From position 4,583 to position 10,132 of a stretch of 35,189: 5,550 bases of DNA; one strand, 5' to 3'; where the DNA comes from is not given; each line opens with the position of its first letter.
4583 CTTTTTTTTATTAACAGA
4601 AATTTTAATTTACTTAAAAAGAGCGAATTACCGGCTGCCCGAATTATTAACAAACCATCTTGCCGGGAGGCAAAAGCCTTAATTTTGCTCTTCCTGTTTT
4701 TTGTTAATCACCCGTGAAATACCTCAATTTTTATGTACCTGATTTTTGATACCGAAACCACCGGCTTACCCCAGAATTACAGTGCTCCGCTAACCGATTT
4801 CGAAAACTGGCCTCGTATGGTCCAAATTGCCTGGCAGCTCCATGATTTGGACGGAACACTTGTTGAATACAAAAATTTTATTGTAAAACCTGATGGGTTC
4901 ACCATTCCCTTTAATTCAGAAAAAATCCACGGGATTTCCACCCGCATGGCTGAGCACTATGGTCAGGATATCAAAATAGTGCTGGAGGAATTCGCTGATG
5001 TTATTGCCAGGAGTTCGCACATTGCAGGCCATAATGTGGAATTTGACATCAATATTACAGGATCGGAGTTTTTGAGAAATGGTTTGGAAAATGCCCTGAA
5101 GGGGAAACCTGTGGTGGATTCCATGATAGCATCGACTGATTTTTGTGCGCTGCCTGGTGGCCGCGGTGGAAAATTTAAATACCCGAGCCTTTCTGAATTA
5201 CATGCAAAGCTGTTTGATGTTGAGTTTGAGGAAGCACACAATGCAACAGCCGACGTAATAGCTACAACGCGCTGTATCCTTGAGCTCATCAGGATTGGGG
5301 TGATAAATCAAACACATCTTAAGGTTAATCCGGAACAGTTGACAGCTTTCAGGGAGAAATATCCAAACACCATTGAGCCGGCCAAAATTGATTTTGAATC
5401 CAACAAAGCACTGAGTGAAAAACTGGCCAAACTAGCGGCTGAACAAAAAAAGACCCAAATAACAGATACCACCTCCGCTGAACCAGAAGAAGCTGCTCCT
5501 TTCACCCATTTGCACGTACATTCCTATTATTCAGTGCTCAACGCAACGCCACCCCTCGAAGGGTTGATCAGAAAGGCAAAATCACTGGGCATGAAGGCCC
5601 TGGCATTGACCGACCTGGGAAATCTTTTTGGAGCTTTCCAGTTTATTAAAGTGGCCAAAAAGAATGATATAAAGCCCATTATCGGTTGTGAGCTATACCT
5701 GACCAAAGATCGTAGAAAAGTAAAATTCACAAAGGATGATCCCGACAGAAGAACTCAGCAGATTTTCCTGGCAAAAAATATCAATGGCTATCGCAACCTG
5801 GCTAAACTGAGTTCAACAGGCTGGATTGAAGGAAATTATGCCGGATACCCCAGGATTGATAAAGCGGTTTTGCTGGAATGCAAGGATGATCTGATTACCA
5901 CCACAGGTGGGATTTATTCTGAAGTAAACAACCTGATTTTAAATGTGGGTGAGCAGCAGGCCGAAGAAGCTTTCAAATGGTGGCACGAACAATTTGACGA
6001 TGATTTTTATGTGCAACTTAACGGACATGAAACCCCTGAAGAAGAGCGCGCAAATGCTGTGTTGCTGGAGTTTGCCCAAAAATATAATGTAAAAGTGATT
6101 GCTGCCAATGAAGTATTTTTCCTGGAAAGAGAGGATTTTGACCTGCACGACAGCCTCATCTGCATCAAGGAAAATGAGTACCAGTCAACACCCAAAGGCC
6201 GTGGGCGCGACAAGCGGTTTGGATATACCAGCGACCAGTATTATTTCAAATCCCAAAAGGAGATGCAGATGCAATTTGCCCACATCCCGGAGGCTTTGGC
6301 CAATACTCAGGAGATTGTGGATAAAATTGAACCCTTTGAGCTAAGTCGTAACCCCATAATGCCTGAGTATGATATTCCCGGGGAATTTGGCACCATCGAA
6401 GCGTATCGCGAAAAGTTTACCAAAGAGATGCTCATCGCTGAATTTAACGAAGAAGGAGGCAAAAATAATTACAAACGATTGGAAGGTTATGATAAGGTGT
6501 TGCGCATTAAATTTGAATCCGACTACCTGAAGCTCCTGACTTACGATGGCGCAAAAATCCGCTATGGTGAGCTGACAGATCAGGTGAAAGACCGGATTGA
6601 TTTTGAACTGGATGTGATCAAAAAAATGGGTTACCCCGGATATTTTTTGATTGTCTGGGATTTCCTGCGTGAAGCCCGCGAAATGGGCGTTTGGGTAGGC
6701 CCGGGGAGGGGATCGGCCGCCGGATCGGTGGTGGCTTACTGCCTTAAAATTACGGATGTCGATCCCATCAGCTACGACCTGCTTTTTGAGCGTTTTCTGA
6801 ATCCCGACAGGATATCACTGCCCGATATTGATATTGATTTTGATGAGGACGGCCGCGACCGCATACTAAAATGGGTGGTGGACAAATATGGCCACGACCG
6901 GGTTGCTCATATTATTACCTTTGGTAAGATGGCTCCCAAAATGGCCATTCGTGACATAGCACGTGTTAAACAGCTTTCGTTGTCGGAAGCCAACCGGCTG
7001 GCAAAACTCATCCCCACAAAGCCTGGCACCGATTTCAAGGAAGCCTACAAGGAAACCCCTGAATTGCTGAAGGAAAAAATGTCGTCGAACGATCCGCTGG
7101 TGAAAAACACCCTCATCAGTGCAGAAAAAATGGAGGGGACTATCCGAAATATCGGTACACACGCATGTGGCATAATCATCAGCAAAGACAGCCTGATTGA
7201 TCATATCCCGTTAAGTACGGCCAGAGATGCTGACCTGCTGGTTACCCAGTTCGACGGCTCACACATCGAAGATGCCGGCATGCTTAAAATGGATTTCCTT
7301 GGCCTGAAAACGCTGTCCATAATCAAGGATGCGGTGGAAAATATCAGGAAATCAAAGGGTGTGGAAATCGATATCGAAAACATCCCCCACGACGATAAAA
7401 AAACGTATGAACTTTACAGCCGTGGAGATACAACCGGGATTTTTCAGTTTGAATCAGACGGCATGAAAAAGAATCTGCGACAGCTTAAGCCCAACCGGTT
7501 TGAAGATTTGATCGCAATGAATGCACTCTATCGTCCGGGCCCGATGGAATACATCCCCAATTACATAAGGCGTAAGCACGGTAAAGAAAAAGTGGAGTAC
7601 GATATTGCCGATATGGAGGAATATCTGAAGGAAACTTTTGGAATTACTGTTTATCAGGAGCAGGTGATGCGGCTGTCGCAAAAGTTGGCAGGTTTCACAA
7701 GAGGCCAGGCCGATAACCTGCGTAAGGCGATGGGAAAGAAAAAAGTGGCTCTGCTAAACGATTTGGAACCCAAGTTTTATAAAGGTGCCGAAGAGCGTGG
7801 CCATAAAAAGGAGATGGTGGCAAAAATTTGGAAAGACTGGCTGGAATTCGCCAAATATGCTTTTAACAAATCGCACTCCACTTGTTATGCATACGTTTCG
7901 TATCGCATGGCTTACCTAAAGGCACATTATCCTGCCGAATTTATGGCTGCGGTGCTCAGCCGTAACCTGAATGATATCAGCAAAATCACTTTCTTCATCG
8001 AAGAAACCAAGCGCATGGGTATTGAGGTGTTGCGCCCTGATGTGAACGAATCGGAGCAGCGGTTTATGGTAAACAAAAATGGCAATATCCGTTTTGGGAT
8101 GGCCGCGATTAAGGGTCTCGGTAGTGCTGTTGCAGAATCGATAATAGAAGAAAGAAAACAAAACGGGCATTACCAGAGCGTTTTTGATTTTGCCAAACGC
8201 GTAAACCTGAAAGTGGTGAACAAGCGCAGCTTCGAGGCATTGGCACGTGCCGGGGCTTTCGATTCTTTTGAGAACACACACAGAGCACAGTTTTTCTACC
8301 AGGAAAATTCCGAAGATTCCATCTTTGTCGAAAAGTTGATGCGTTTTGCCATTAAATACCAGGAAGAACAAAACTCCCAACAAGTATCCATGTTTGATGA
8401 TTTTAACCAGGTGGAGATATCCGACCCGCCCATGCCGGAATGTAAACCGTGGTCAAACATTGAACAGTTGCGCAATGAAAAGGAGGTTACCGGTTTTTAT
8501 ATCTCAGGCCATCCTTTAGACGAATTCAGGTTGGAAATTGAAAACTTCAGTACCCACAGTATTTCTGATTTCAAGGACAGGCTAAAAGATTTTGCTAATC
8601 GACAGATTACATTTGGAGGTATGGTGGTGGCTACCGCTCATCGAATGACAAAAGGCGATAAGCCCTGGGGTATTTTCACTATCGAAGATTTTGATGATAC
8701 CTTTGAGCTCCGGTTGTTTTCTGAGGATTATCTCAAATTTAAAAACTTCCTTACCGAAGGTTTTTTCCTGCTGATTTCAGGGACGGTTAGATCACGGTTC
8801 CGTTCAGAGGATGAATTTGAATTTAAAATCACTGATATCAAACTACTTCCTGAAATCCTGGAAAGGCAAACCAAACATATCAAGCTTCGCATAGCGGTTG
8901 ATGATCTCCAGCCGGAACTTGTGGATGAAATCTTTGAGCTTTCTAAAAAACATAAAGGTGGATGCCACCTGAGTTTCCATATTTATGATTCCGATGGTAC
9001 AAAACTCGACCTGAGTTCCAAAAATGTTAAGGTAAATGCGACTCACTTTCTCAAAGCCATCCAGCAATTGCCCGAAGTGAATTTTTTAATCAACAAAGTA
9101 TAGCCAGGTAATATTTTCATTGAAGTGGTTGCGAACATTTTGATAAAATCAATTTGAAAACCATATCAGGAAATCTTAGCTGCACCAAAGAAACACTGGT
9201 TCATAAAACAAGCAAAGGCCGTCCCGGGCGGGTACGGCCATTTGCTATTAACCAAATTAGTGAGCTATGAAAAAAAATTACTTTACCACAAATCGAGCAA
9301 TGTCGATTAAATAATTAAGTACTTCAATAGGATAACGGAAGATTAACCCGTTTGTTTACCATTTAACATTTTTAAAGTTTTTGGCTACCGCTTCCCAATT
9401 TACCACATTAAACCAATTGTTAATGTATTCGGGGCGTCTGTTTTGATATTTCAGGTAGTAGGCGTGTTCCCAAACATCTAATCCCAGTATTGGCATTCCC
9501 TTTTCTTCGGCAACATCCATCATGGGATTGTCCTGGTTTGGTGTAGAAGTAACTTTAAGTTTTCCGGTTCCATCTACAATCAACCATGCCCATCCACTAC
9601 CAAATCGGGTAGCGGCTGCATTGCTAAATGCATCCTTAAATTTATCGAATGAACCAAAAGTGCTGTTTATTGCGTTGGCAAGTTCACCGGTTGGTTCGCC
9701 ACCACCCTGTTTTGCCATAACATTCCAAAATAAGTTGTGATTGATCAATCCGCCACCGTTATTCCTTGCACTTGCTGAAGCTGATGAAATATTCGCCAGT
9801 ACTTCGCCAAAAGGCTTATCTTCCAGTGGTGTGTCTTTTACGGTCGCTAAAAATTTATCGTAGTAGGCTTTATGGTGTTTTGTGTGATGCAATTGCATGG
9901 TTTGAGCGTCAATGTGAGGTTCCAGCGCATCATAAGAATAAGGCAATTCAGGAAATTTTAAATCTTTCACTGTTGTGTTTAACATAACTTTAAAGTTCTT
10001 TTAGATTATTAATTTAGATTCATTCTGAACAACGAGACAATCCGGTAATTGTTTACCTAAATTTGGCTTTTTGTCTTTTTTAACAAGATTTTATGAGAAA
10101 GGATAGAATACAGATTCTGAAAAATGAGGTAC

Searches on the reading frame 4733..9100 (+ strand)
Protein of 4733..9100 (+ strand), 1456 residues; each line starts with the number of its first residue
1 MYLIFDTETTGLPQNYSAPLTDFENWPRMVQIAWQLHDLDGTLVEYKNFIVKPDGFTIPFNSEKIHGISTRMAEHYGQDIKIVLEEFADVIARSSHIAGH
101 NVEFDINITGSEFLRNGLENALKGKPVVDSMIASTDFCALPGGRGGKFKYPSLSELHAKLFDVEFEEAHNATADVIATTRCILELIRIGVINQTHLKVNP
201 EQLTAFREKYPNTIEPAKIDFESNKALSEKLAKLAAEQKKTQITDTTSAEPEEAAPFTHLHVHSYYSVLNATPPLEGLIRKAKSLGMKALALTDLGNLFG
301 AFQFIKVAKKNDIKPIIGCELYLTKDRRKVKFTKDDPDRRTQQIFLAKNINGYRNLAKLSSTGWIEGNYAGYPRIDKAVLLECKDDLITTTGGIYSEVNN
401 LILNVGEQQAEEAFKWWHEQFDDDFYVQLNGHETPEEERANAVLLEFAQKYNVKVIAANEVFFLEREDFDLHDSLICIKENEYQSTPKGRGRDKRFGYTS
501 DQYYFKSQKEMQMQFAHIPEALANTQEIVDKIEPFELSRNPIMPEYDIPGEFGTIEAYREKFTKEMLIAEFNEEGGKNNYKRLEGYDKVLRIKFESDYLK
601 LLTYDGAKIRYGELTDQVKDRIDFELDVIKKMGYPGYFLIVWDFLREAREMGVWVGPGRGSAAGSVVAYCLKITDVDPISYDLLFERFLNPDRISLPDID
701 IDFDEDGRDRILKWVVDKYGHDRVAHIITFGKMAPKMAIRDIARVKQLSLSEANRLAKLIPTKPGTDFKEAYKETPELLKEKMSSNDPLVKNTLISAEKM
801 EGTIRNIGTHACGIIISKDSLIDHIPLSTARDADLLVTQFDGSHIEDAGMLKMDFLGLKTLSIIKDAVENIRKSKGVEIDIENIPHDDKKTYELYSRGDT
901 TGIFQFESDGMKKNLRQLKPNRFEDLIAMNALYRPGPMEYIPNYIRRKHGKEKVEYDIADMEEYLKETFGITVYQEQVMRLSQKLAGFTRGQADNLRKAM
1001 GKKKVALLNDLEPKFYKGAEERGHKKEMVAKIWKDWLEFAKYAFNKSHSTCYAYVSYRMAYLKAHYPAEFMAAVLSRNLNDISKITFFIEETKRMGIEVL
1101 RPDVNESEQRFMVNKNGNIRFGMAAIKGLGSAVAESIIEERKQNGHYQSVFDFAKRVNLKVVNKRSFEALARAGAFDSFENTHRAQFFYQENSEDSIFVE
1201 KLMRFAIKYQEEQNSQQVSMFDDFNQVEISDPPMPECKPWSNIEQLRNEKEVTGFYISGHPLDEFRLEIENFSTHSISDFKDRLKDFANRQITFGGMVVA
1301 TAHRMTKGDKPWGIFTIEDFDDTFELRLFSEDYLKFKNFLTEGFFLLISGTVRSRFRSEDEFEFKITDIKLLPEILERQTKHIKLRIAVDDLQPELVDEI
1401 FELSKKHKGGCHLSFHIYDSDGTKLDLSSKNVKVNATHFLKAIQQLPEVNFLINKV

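Call 19: search_protein_families(library=pfam, proteins=[window:4733-9100:+], max_evalue=0.001)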
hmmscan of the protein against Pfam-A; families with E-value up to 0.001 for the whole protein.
window:4733-9100:+ (1456 aa): 7 families
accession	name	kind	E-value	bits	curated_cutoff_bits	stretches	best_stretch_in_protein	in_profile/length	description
PF07733.18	DNA_pol3_alpha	-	1.1e-94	317.3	23.9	1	598-857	2-260/260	Bacterial DNA polymerase III alpha NTPase domain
PF17657.6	DNA_pol3_finger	-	4.8e-63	211.9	22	1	860-1023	1-166/166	Bacterial DNA polymerase III alpha subunit finger domain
PF02811.25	PHP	-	2.6e-42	145.4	26.4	1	259-432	1-164/164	PHP domain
PF14579.12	HHH_6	-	4.2e-32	110.6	25.6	1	1096-1185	1-88/90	Helix-hairpin-helix motif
PF00929.31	RNase_T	-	4.5e-14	53.8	24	1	3-179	1-161/164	Exonuclease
PF01336.31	tRNA_anti-codon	-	4.8e-09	36.5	27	1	1295-1372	4-75/75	OB-fold nucleic acid binding domain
PF12836.13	HHH_3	-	0.00024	21.6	27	1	1124-1155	17-48/65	Helix-hairpin-helix motif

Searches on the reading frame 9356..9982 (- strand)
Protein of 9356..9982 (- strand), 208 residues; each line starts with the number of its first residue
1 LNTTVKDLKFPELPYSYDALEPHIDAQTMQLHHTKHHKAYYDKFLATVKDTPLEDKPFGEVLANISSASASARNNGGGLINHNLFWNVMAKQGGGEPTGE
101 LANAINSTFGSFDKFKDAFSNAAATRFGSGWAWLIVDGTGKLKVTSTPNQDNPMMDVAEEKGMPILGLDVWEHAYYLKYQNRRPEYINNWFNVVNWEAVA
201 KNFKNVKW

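Call 19: search_protein_families(library=pfam, proteins=[window:9356-9982:-], max_evalue=0.001)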
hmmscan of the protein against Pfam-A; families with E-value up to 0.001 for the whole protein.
window:9356-9982:- (208 aa): 2 families
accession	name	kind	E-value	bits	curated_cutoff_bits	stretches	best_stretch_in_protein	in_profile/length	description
PF02777.23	Sod_Fe_C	-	4.8e-44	149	20.9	1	97-202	1-102/102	Iron/manganese superoxide dismutases, C-terminal domain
PF00081.27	Sod_Fe_N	-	1.9e-25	89.6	27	1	9-90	3-82/82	Iron/manganese superoxide dismutases, alpha-hairpin domain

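Call 35: list_cluster_members(proteins=[window:9356-9982:-, window:13123-14385:-, window:10139-10906:-, window:16869-25922:+, window:26825-33211:+])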
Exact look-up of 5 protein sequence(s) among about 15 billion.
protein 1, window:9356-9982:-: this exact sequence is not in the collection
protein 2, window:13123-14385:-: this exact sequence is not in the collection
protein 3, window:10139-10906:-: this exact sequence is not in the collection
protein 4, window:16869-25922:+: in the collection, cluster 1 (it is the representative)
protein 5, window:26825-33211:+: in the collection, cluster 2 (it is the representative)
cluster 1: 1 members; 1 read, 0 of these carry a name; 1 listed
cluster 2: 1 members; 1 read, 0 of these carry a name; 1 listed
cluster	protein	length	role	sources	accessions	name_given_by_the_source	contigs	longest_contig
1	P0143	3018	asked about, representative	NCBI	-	-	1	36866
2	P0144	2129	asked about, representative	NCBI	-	-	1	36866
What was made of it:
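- Checked: G1 and G2 sit on a single NCBI contig of 36866 nt, so the window is almost the whole contig and G3 cannot be completed (call 35).
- Tried and rejected: The cluster look-up showed G1 and G2 as singletons on one 36.9-kb NCBI contig (call 35).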
